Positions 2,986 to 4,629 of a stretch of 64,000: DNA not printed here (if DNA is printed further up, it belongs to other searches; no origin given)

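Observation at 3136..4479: Orphan PD-(D/E)xK nuclease-fold protein with unrecognised N-terminal domain: candidate novel nuclease or defence effector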

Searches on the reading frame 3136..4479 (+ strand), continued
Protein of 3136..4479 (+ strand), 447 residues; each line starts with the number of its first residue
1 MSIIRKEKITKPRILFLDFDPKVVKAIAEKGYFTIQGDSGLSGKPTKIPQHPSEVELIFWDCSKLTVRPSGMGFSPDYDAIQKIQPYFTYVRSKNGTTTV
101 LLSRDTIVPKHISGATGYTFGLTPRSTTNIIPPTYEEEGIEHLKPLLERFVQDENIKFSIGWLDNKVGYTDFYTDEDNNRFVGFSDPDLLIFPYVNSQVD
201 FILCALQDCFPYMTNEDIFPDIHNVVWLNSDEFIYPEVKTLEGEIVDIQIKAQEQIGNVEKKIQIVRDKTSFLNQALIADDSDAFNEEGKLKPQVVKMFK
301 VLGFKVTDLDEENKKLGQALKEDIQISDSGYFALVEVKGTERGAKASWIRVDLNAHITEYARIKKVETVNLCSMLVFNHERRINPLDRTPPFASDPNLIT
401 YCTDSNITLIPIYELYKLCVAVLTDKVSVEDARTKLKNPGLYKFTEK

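Call 102: search_dna_similar(query=L024:7353-9044:+, collection=plasmids, mode=protein, max_evalue=0.00001, max_rows=40, rows=spread)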
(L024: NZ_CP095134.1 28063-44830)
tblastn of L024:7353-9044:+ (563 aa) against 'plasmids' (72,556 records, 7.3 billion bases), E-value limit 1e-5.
Records with a match: 19; places in all: 20; records where one place covers at least 80% of the query: 7.
Best place of each record, by identity: >=99% 1; 80-90% 3; 60-80% 1; <60% 14.
By first word of the organism name: Pantoea 10; Klebsiella 7; Serratia 1; Synechocystis 1.
By predicted mobility (MOB-suite, as given by PLSDB): non-mobilizable 14; mobilizable 4; conjugative 1.
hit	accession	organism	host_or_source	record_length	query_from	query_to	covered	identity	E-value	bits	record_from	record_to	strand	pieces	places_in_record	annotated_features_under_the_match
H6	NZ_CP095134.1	Klebsiella pneumoniae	Homo sapiens,Cell culture,Chronic wound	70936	1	563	100%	100.0%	0e+0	1152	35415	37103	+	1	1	hypothetical protein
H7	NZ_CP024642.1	Klebsiella michiganensis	Homo sapiens,sputum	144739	1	563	100%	78.9%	0e+0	923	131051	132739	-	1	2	hypothetical protein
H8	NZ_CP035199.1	Klebsiella pneumoniae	Homo sapiens,stool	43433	7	562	99%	46.3%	3e-153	493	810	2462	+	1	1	hypothetical protein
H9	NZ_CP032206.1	Klebsiella pneumoniae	-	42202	1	562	100%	45.2%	2e-149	482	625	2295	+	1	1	hypothetical protein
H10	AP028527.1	Serratia marcescens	Homo sapiens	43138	1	562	100%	45.2%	2e-149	482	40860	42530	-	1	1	hypothetical protein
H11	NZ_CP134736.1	Pantoea agglomerans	cell culture,Water from main ditch ...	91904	1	562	100%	41.8%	2e-118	393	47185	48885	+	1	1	hypothetical protein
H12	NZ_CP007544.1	Synechocystis sp. PCC 6714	-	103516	56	560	90%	30.8%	1e-51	198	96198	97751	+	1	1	hypothetical protein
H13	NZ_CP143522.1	Pantoea agglomerans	-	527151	450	563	20%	38.5%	3e-13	81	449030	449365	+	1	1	hypothetical protein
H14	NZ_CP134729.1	Pantoea agglomerans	cell culture,stem [BTO:0001300],Rubus ...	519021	450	563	20%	37.6%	5e-13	80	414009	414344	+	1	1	hypothetical protein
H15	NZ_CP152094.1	Pantoea agglomerans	-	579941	450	563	20%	37.6%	1e-12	79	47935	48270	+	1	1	hypothetical protein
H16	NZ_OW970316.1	Pantoea agglomerans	Olive knot caused by Pseudomonas ...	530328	450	563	20%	36.8%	1e-12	79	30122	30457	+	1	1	hypothetical protein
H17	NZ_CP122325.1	Pantoea agglomerans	Beta vulgaris,whole organism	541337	450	563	20%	36.8%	3e-12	77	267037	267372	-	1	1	hypothetical protein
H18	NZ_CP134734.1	Pantoea agglomerans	cell culture,Water from main ditch ...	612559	450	563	20%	36.8%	3e-12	77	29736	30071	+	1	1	none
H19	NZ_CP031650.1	Pantoea agglomerans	soil core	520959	455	563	19%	37.6%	1e-12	79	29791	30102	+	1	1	hypothetical protein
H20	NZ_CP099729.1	Pantoea agglomerans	cell culture,Rotten Potato Tubers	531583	455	563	19%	37.6%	1e-12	79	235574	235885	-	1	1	hypothetical protein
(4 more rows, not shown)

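Call 103: search_dna_similar(query=L024:7353-9044:+, collection=phages, mode=protein, max_evalue=0.00001, max_rows=20)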
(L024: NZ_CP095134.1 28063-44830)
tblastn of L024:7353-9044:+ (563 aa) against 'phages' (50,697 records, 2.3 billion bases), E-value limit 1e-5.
Records with a match: 1; places in all: 1; records where one place covers at least 80% of the query: 1.
Best place of each record, by identity: <60% 1.
By first word of the organism name: Bacteriophage 1.
By host as written in the record: - 1.
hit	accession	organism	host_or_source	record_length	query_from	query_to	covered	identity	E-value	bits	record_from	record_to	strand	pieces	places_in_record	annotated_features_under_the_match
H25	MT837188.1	Bacteriophage sp.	human fecal samples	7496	7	560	98%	31.0%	5e-63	230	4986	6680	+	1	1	record has no annotation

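Call 104: get_annotated_region(hit=H9, flank=7000)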
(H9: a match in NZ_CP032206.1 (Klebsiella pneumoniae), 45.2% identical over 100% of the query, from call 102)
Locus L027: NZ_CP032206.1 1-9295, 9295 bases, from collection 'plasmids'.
description: Klebsiella pneumoniae strain AR_0109 plasmid unnamed1, complete sequence
organism: Klebsiella pneumoniae (NCBI taxid 573)
taxonomy: Bacteria; Pseudomonadota; Gammaproteobacteria; Enterobacterales; Enterobacteriaceae; Klebsiella; Klebsiella pneumoniae
host: -; source: -; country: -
typing (MOB-suite, as given by PLSDB): non-mobilizable
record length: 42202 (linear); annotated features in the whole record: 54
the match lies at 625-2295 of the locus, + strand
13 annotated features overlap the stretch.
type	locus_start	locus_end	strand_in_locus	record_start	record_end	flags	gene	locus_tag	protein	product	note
CDS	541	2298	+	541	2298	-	-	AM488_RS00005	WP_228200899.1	hypothetical protein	-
CDS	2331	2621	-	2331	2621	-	nadS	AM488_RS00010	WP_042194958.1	NadS family protein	-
CDS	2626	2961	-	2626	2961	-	-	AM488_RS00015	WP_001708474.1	type II toxin-antitoxin system RelE/ParE family toxin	-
CDS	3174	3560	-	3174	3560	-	-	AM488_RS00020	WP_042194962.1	hypothetical protein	-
CDS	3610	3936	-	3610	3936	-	-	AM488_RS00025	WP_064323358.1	hypothetical protein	-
CDS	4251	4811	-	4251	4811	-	-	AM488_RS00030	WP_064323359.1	hypothetical protein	-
CDS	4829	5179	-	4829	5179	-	-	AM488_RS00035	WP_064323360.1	hypothetical protein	-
CDS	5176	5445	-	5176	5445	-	-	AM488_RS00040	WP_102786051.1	hypothetical protein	-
CDS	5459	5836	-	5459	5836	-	-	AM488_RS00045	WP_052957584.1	hypothetical protein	-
CDS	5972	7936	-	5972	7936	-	-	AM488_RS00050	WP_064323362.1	DUF87 domain-containing protein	-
CDS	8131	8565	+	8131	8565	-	-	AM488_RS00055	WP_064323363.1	H-NS family nucleoid-associated regulatory protein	GO:0006355 - regulation of DNA-templated transcription [Evidence IEA]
CDS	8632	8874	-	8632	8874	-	-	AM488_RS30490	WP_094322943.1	hypothetical protein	-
CDS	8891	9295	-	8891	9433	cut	-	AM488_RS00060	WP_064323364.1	type 4 pilus major pilin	-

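Call 105: get_annotated_region(hit=H11, flank=7000)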
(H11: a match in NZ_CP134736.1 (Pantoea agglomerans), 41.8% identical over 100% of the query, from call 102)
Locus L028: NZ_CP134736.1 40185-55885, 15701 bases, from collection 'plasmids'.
description: Pantoea agglomerans strain MMD61212-C plasmid pMMD61212-C_C, complete sequence
organism: Pantoea agglomerans (NCBI taxid 549)
taxonomy: Bacteria; Pseudomonadota; Gammaproteobacteria; Enterobacterales; Erwiniaceae; Pantoea; Pantoea agglomerans
host: -; source: cell culture,Water from main ditch across a road from crop field; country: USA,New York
typing (MOB-suite, as given by PLSDB): non-mobilizable
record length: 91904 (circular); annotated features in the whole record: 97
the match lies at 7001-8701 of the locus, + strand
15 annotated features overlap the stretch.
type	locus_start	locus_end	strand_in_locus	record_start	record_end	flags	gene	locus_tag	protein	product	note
CDS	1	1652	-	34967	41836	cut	-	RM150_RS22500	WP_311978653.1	SNF2-related protein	-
CDS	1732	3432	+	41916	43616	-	-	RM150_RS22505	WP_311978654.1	phage portal protein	-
CDS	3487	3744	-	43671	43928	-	-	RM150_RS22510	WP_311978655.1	MW1434 family type I TA system toxin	-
CDS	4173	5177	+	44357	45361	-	-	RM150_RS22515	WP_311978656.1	head processing protein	-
CDS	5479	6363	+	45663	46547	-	-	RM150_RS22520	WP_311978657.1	hypothetical protein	-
CDS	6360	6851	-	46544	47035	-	-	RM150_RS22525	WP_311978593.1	glycoside hydrolase family 104 protein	-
CDS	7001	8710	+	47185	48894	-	-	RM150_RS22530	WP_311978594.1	hypothetical protein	-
CDS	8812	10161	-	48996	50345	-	-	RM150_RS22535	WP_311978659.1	hypothetical protein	-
CDS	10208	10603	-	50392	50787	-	-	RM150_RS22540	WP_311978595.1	ddrA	-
CDS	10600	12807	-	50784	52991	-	-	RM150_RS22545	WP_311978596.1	hypothetical protein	-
CDS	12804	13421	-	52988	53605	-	-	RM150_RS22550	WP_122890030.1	hypothetical protein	-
CDS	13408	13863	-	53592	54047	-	-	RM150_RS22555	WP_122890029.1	lysis protein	-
CDS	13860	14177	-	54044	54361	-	-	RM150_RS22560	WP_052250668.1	hypothetical protein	-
CDS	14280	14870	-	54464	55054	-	-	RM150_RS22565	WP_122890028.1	tail fiber assembly protein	-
CDS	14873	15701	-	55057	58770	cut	-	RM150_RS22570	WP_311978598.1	hypothetical protein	-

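Call 106: get_annotated_region(hit=H7, flank=7000)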
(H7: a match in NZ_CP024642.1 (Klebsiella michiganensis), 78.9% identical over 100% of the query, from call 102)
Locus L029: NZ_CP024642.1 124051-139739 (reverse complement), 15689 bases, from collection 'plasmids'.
description: Klebsiella michiganensis strain F107 plasmid unnamed2, complete sequence
organism: Klebsiella michiganensis (NCBI taxid 1134687)
taxonomy: Bacteria; Pseudomonadota; Gammaproteobacteria; Enterobacterales; Enterobacteriaceae; Klebsiella; Klebsiella michiganensis
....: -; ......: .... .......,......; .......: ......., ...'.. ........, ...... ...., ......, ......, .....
typing (MOB-suite, as given by PLSDB): conjugative; replicon rep_cluster_2183; relaxase MOBF; mating-pair formation MPF_F
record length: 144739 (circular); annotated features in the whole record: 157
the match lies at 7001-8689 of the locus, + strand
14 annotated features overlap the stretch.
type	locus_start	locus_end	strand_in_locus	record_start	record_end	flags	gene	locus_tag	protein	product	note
CDS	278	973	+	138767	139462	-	-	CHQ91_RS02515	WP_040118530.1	replication initiation protein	GO:0006270 - DNA replication initiation [Evidence IEA]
CDS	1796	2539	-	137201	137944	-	-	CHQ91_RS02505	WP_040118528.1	hypothetical protein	-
CDS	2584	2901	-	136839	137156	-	-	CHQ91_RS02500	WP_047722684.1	hypothetical protein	-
CDS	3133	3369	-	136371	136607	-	-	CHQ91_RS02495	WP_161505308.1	hypothetical protein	-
CDS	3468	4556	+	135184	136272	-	pifC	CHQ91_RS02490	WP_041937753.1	transcriptional repressor PifC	-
CDS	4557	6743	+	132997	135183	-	-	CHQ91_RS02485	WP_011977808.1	P-loop NTPase fold protein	-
CDS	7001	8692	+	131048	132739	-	-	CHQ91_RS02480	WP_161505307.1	hypothetical protein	-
CDS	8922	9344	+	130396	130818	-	-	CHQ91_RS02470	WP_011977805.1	hypothetical protein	-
CDS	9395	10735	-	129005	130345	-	-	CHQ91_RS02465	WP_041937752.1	hypothetical protein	-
CDS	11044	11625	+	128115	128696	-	-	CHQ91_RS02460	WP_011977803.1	hypothetical protein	-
CDS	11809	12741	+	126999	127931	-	-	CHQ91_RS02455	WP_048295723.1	Abi family protein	-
CDS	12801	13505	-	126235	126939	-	-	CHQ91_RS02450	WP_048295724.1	hypothetical protein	-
CDS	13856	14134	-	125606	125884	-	-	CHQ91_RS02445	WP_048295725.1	hypothetical protein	-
CDS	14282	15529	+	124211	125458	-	-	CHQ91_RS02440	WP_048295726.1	hypothetical protein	-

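Call 113: search_protein_families(library=padloc, proteins=[L016:6612-8630:+, L016:8636-10309:+, L016:5255-6109:+, L015:5065-6408:+, L015:7934-8566:+, L015:3016-3786:-, L013:12744-15146:-, L013:15348-16175:+, L029:9395-10735:-, L029:11809-12741:+], max_evalue=0.001)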
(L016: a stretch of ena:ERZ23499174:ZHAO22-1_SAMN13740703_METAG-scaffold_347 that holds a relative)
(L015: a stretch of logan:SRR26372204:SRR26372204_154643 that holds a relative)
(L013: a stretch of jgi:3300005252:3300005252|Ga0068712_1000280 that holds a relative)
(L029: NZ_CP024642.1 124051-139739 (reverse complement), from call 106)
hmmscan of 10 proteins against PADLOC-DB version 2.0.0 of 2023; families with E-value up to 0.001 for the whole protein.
L016:6612-8630:+ (672 aa): 59 families (the best 25 are shown)
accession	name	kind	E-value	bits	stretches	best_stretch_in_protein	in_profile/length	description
PDLC03354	MTase_II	-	2.2e-69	232.5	1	34-399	20-389/425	Type II methyltransferase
PDLC03638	MTase_III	-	1.2e-59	200.4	1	72-392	376-677/816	Type III methyltransferase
PDLC03636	MTase_III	-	3.3e-47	159.5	2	71-220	41-177/575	Type III methyltransferase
PDLC03300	MTase_II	-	5.2e-43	145.2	2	329-393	213-277/302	Type II methyltransferase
PDLC03644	MTase_III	-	1.5e-37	127.6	1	49-392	9-393/542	Type III methyltransferase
PDLC03634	MTase_III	-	2.3e-35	120.6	2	141-378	175-442/621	Type III methyltransferase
PDLC03635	MTase_III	-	2.2e-34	117.2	2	71-226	213-359/708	Type III methyltransferase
PDLC03633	MTase_III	-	2.4e-33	113.7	2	328-445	289-407/616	Type III methyltransferase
PDLC03339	MTase_II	-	5e-33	112.4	2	106-225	22-145/399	Type II methyltransferase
PDLC03371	MTase_II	-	7.2e-30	102.4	2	319-398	182-258/260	Type II methyltransferase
PDLC03641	MTase_III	-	4.2e-29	99.6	2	140-371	185-431/657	Type III methyltransferase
PDLC03299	MTase_II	-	7.7e-26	89.3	2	330-392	195-257/296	Type II methyltransferase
PDLC03632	MTase_III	-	1.3e-22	77.7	2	259-390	399-527/983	Type III methyltransferase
PDLC03642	MTase_III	-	1.7e-20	71.2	1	69-373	75-384/528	Type III methyltransferase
PDLC03637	MTase_III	-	6.1e-19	66.1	1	52-367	97-434/513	Type III methyltransferase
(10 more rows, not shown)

L016:8636-10309:+ (557 aa): 3 families
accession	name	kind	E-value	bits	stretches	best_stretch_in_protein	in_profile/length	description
PDLC03485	REase_II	-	2.4e-12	44.1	1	20-149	13-138/611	Type II restriction enzyme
PDLC03419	REase_II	-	2.8e-10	37.2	1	16-135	8-130/695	Type II restriction enzyme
PDLC02204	MzaB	-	3.1e-05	20.6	1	27-127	19-117/500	-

L016:5255-6109:+ (284 aa): 0 families

L015:5065-6408:+ (447 aa): 0 families

L015:7934-8566:+ (210 aa): 0 families

L015:3016-3786:- (256 aa): 0 families

L013:12744-15146:- (800 aa): 0 families

L013:15348-16175:+ (275 aa): 0 families

L029:9395-10735:- (446 aa): 0 families

L029:11809-12741:+ (310 aa): 1 family
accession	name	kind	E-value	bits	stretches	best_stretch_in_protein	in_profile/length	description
PDLC04038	PD-T4-5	-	4.3e-114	378.9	1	1-309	1-308/309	-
